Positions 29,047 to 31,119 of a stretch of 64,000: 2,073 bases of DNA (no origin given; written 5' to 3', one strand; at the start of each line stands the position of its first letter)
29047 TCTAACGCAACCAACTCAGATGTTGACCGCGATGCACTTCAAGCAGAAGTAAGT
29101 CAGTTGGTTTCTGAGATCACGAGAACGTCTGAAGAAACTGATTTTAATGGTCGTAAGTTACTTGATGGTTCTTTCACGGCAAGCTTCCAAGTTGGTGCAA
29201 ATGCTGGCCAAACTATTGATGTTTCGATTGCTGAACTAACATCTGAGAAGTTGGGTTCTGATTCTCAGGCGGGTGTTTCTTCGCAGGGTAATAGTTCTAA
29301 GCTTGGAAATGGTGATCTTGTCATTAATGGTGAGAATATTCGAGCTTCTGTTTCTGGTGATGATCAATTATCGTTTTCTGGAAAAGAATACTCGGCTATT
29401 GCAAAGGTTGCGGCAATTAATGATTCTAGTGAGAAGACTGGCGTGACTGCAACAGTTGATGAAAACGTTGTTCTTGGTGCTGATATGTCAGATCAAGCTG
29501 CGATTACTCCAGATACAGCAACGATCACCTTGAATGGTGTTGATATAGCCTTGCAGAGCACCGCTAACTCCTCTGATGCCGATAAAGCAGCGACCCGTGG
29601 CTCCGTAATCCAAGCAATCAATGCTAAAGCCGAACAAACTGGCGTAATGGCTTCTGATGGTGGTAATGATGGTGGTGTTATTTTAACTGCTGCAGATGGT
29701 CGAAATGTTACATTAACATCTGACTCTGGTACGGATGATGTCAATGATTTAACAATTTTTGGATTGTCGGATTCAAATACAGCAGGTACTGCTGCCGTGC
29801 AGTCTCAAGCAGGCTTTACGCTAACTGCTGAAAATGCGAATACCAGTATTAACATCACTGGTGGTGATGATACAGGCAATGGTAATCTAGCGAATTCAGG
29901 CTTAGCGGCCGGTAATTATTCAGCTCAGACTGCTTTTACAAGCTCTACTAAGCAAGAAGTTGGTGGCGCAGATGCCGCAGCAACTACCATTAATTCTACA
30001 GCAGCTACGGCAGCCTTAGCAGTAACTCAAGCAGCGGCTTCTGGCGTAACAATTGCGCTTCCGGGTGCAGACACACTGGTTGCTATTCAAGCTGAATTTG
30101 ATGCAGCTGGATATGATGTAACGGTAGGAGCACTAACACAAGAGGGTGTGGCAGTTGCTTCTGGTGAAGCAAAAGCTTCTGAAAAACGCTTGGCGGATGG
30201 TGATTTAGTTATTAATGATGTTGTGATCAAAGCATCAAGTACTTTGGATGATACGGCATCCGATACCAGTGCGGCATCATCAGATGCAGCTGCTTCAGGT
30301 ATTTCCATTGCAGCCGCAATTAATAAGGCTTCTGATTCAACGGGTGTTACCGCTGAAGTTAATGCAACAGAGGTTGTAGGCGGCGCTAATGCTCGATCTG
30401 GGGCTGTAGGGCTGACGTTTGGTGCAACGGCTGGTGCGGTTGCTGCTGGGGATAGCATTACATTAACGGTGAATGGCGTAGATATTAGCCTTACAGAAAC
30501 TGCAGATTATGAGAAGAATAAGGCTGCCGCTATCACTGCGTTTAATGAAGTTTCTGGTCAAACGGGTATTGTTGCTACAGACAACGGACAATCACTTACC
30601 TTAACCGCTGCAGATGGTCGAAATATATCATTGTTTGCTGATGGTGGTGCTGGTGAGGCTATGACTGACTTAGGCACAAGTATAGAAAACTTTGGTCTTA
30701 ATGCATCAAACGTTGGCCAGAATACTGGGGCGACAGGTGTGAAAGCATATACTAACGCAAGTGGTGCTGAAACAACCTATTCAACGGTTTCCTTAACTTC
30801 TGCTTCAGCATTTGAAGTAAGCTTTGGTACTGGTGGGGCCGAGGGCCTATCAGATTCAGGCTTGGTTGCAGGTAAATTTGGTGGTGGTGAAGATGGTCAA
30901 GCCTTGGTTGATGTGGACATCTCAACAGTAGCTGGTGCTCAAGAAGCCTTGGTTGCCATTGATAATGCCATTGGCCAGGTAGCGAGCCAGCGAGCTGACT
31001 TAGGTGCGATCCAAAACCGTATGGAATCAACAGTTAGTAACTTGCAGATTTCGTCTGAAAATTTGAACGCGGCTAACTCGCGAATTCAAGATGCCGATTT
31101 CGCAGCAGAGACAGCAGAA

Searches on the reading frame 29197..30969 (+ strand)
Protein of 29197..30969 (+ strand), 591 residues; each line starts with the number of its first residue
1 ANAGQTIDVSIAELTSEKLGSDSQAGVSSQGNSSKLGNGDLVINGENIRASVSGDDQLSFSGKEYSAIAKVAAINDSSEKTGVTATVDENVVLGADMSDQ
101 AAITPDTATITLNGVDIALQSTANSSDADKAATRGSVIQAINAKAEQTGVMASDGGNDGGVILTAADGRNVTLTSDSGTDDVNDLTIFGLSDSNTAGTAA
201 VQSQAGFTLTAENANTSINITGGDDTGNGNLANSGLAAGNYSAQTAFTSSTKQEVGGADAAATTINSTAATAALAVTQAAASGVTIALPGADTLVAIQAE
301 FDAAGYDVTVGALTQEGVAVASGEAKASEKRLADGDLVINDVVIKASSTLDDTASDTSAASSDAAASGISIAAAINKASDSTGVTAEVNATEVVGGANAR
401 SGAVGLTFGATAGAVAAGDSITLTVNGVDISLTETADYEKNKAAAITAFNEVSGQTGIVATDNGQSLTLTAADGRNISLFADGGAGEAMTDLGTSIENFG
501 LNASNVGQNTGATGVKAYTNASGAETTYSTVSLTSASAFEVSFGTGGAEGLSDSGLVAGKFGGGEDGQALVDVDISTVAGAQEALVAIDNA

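Call 59: search_solved_structures(query=window:29197-30969:+, max_evalue=1, show_alignments=4)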
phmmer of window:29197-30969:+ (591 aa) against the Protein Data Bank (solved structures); distinct sequences matched with E-value up to 1: 1.
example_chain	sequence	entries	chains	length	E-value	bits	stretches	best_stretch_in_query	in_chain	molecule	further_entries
5j7n_A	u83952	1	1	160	0.92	11.7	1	34-121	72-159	Low molecular weight heat shock protein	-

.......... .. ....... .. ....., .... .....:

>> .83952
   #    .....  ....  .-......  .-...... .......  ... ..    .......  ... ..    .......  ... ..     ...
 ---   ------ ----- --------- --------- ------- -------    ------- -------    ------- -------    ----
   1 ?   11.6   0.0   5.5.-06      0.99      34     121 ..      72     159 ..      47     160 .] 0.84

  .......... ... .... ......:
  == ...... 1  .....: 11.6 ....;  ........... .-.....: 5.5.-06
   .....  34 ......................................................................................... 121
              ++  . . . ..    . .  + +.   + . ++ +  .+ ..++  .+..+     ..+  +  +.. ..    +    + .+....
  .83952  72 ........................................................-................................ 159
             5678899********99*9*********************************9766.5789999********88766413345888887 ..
